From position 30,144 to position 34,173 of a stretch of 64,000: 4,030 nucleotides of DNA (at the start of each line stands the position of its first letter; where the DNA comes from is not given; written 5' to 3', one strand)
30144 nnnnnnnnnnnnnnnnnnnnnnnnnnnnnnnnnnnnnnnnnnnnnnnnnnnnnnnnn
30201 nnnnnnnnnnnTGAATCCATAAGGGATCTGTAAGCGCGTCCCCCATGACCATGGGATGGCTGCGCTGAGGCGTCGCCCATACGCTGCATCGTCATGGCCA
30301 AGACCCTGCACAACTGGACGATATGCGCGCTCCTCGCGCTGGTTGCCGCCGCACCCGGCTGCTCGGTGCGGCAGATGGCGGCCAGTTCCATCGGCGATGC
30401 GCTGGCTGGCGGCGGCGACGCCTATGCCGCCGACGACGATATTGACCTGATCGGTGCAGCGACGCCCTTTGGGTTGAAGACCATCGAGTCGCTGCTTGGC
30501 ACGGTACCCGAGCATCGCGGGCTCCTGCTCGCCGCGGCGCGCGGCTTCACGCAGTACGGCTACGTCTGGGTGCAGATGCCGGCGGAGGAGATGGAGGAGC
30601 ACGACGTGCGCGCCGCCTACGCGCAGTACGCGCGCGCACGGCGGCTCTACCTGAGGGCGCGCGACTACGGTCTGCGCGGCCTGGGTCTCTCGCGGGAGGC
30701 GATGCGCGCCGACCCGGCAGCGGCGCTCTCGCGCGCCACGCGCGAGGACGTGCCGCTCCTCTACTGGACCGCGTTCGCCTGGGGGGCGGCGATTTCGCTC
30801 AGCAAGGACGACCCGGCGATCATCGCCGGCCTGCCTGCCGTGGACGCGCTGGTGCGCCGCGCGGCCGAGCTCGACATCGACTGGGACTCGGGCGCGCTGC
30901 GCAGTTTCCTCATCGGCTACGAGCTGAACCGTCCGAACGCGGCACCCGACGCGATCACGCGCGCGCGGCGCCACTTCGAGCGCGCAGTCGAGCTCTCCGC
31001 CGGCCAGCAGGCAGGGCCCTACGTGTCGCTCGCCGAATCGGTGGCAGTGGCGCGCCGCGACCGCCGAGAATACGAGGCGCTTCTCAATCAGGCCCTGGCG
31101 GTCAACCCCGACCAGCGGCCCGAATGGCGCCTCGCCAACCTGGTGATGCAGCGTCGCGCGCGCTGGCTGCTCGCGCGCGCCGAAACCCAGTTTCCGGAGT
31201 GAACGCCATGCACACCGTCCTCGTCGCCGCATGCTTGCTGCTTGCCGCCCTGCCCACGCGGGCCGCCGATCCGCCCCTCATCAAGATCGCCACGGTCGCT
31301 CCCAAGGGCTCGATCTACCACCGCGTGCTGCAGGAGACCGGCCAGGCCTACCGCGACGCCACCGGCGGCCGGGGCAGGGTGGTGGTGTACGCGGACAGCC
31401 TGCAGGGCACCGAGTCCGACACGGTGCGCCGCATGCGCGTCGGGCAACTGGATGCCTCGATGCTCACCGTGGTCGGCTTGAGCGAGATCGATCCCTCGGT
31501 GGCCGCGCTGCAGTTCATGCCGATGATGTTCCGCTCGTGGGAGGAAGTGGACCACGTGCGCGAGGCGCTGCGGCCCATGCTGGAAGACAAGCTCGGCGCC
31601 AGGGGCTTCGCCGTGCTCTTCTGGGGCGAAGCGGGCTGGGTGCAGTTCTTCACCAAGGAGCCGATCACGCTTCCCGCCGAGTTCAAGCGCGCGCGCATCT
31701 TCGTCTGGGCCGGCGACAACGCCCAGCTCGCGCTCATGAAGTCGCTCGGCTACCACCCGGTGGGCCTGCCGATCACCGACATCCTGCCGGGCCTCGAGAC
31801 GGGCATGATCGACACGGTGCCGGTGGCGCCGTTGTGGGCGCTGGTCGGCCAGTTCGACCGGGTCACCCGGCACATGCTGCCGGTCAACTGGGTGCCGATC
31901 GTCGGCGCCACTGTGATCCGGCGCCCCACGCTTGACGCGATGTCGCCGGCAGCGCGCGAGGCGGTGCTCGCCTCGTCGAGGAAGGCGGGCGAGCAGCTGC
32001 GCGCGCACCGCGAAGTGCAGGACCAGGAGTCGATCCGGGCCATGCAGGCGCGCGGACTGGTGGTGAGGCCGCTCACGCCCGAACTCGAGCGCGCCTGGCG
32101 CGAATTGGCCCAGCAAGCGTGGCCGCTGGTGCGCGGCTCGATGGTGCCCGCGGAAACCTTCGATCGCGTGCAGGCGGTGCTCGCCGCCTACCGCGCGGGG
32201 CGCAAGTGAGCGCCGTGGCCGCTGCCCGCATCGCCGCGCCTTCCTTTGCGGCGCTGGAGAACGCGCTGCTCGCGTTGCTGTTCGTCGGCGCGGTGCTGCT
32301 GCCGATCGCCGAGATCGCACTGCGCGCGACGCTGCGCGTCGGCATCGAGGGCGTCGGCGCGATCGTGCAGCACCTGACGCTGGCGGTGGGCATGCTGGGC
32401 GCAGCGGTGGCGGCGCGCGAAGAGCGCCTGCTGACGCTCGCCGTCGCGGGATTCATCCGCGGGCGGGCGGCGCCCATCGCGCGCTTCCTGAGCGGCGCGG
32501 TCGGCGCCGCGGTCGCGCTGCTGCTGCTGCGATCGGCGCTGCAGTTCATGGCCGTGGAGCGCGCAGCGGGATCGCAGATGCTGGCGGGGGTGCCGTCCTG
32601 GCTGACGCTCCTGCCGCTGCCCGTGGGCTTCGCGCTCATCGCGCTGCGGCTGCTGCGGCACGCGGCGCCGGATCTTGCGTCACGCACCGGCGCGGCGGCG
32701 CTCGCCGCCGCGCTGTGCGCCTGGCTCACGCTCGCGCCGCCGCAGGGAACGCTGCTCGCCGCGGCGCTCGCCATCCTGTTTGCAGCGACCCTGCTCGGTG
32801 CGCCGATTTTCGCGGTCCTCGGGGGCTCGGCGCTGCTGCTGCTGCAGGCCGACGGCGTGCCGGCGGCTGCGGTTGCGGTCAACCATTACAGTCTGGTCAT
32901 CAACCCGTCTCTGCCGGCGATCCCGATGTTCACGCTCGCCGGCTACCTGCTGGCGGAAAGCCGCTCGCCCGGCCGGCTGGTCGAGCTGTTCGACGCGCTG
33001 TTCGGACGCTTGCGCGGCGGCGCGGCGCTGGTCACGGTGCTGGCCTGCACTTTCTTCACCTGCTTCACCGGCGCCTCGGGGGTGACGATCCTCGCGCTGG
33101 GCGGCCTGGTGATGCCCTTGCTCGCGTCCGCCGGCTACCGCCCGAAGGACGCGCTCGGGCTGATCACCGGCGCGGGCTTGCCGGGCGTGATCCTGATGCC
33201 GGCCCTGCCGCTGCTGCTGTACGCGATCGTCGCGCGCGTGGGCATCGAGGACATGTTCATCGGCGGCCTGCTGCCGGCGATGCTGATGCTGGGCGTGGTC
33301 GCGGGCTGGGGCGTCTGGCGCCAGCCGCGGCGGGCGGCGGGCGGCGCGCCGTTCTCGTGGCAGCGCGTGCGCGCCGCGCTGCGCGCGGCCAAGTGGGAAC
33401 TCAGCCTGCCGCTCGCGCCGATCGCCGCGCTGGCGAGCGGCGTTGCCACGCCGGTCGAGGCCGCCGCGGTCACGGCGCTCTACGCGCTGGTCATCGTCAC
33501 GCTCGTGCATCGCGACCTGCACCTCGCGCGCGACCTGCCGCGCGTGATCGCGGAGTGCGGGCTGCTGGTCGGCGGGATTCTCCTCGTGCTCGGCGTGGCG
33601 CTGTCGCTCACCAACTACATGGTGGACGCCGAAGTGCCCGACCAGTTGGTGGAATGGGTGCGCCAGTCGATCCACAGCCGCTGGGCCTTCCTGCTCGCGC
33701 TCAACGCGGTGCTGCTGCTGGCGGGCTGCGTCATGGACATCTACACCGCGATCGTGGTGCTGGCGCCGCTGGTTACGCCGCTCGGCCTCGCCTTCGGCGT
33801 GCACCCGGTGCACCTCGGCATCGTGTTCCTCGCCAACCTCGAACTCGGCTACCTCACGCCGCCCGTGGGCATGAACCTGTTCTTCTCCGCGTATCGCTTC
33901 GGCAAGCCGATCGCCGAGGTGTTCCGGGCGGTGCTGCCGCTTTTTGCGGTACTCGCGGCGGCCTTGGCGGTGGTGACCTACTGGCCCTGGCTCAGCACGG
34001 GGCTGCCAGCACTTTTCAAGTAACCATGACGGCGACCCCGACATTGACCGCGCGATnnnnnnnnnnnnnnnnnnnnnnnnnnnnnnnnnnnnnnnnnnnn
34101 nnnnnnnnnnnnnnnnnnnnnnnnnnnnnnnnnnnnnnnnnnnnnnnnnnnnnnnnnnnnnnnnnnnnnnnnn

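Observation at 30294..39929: TatT-type TRAP transporter, split BCR/HAD radical enzyme and secreted GDPD form one ~10 kb operon of unknown function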

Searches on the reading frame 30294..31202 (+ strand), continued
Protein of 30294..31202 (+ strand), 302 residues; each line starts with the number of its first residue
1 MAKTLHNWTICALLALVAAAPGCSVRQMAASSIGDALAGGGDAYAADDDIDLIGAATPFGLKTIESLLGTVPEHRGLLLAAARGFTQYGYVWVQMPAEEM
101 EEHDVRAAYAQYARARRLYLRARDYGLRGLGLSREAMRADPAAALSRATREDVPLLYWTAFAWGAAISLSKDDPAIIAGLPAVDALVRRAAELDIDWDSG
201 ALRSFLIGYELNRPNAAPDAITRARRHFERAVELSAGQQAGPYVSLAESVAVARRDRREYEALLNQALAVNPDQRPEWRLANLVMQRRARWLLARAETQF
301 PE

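Call 112: find_encoding_contigs(protein=P0375, flank=10000, max_places=1)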
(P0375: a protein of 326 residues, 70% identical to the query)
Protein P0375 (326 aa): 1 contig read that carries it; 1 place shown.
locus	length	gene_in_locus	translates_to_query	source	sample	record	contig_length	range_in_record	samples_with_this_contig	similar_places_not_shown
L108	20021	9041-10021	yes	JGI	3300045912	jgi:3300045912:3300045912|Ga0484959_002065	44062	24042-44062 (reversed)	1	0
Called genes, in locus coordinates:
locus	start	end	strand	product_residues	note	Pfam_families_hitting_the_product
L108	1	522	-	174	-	?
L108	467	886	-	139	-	PF03061:4HBT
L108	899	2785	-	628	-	PF00501:AMP-binding, PF23562:AMP-binding_C_3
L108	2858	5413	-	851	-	PF02771:Acyl-CoA_dh_N, PF02770:Acyl-CoA_dh_M (weak), PF00441:Acyl-CoA_dh_1, PF09317:ACDH_C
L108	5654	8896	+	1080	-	-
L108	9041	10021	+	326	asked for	PF16811:TAtT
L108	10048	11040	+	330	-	PF03480:DctP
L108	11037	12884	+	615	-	PF04290:DctQ, PF06808:DctM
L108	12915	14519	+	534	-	-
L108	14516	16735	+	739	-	PF01869:BcrAD_BadFG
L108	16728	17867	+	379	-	PF09989:DUF2229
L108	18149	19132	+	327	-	PF11583:AurF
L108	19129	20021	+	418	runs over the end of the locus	PF00368:HMG-CoA_red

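Call 113: find_encoding_contigs(protein=P0367, flank=10000, max_places=1)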
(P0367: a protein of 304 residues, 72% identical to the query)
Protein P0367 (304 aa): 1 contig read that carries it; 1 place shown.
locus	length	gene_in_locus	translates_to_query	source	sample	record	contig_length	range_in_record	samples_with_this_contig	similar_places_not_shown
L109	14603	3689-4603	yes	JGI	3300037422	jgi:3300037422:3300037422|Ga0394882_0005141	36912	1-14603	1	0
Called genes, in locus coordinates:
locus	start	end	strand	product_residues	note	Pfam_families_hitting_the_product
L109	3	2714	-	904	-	?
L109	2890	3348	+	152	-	-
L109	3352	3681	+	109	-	-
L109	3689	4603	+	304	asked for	PF16811:TAtT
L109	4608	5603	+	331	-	PF03480:DctP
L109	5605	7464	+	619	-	PF04290:DctQ, PF06808:DctM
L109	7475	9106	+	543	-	-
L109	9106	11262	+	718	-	PF01869:BcrAD_BadFG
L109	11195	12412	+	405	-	PF09989:DUF2229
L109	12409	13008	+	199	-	-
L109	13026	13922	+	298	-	PF03009:GDPD, PF13653:GDPD_2 (weak)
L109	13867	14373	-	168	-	PF13671:AAA_33, PF01202:SKI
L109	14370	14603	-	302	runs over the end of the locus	PF02826:2-Hacid_dh_C (weak), PF03446:NAD_binding_2, PF03807:F420_oxidored, PF00393:6PGD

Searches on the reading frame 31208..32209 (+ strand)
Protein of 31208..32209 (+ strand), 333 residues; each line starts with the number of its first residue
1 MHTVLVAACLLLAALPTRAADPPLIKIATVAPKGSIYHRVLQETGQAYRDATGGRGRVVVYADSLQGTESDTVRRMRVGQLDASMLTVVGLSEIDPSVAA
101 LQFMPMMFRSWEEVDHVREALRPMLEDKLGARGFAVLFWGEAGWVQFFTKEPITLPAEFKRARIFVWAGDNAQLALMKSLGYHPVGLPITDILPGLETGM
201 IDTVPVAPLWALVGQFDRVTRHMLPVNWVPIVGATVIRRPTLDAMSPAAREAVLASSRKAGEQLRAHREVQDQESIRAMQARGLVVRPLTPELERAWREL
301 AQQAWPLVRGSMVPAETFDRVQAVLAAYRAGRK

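Call 4: search_protein_families(library=pfam, proteins=[window:31208-32209:+])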
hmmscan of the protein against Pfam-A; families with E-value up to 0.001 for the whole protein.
window:31208-32209:+ (333 aa): 1 family
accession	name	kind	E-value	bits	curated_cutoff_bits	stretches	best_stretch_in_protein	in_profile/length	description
PF03480.18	DctP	-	1.3e-29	103.9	23.4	1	28-305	2-279/286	Bacterial extracellular solute-binding protein, family 7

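Call 5: search_protein_families(library=ncbifam, proteins=[window:31208-32209:+], max_evalue=0.01)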
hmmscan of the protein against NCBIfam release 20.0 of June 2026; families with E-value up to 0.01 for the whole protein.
window:31208-32209:+ (333 aa): 2 families
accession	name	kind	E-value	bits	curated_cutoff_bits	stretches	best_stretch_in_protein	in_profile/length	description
NF037995.1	TRAP_S1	subfamily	9.1e-71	238.3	50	1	26-297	1-271/271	TRAP transporter substrate-binding protein DctP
TIGR00787.1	dctP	subfamily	1.7e-13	50.6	175.05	1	32-281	6-255/257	DctP family TRAP transporter solute-binding subunit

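Call 75: search_solved_structures(query=window:31208-32206:+, max_evalue=0.001, show_alignments=1)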
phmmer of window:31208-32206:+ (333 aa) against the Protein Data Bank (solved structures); distinct sequences matched with E-value up to 0.001: 52.
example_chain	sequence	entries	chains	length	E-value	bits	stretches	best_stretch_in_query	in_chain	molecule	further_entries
3u65_B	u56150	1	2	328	1.1e-22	83.9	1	21-299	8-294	Tp33 protein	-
4di3_D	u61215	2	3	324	1.8e-22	83.2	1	23-299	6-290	TatP(T) (Tp0957)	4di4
4n15_A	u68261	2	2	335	4.7e-18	68.7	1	41-289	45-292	TRAP dicarboxylate transporter, DctP subunit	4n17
4ln5_A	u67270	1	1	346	5e-18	68.6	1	41-290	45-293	TRAP dicarboxylate transporter, DctP subunit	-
4ng7_A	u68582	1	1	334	1.3e-14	57.3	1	7-285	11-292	TRAP periplasmic solute binding protein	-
4ngu_A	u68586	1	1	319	2.1e-14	56.7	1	51-304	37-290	TRAP dicarboxylate transporter, DctP subunit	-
4pfr_A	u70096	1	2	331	5.2e-14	55.4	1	46-308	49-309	TRAP dicarboxylate transporter, DctP subunit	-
24gg_A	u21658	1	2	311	8.9e-14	54.6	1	25-310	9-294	DctP family TRAP transporter solute receptor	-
24gh_A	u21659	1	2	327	1e-13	54.5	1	25-310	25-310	DctP family TRAP transporter solute receptor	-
4x04_A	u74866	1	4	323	1e-13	54.5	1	24-285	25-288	solute binding protein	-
4n8y_A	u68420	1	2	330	1.8e-13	53.7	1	5-287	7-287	Putative TRAP-type C4-dicarboxylate transport system, binding periplasmic protein (DctP su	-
4ovs_A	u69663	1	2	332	2.6e-13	53.1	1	50-323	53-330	TRAP dicarboxylate transporter, DctP subunit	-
4n8g_A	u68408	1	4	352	7.3e-13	51.7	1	46-305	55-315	TRAP dicarboxylate transporter, DctP subunit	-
4pdh_A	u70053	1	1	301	9e-13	51.4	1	46-286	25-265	TRAP dicarboxylate transporter, DctP subunit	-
4nq8_A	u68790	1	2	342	1.8e-12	50.3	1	5-287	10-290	Putative periplasmic substrate-binding transport protein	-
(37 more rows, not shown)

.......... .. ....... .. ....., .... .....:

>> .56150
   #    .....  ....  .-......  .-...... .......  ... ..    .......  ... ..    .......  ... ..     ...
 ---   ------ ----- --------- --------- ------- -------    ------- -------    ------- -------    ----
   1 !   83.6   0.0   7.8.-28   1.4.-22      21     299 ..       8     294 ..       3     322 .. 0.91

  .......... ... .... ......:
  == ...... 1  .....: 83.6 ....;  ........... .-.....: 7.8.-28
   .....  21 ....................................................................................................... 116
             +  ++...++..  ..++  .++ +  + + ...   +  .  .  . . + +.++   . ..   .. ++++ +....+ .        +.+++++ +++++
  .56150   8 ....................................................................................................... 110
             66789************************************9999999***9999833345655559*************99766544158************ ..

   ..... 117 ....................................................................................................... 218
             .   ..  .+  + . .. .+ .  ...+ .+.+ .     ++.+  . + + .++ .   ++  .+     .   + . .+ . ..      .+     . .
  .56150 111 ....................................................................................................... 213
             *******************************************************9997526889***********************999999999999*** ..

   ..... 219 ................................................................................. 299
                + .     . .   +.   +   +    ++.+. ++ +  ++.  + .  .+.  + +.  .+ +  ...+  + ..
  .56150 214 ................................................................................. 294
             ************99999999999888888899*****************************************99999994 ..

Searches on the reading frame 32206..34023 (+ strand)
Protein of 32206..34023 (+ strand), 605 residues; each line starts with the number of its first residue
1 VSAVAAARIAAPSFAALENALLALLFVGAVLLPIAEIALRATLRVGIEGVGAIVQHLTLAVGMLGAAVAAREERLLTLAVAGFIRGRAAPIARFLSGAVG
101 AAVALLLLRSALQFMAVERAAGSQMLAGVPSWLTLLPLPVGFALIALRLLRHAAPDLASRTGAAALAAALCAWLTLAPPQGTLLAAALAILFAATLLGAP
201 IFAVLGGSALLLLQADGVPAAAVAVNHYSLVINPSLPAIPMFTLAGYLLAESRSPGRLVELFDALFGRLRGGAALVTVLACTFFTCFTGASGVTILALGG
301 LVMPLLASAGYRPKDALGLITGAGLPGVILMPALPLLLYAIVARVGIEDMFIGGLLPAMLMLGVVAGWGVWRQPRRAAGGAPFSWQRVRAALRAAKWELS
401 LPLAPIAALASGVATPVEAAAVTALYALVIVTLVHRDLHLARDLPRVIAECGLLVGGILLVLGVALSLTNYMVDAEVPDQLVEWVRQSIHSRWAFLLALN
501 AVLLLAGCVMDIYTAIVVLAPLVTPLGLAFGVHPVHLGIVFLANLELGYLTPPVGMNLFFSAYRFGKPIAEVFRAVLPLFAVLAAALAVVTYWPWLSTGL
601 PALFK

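Call 4: search_protein_families(library=pfam, proteins=[window:32206-34023:+])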
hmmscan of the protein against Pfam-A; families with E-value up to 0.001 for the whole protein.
window:32206-34023:+ (605 aa): 2 families
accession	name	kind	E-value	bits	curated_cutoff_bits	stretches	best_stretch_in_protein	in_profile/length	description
PF06808.19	DctM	-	7.6e-68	229.7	23.8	1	188-596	1-413/413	Tripartite ATP-independent periplasmic transporter, DctM component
PF04290.18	DctQ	-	7.6e-10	39.2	28.3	1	30-154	2-127/132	Tripartite ATP-independent periplasmic transporters, DctQ component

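Call 5: search_protein_families(library=ncbifam, proteins=[window:32206-34023:+], max_evalue=0.01)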
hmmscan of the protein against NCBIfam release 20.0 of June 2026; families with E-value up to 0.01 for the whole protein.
window:32206-34023:+ (605 aa): 3 families
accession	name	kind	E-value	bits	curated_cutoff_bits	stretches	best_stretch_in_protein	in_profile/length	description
TIGR00786.1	dctM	subfamily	5e-91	305.5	268.45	1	198-601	1-405/405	TRAP transporter large permease subunit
NF011634.1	PRK15060.1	equivalog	5.9e-36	124.4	800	1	191-595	10-415/425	2,3-diketo-L-gulonate TRAP transporter large permease YiaN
TIGR02123.1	TRAP_fused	subfamily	6e-09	35.2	320.65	1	228-561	160-499/615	TRAP transporter fused permease subunit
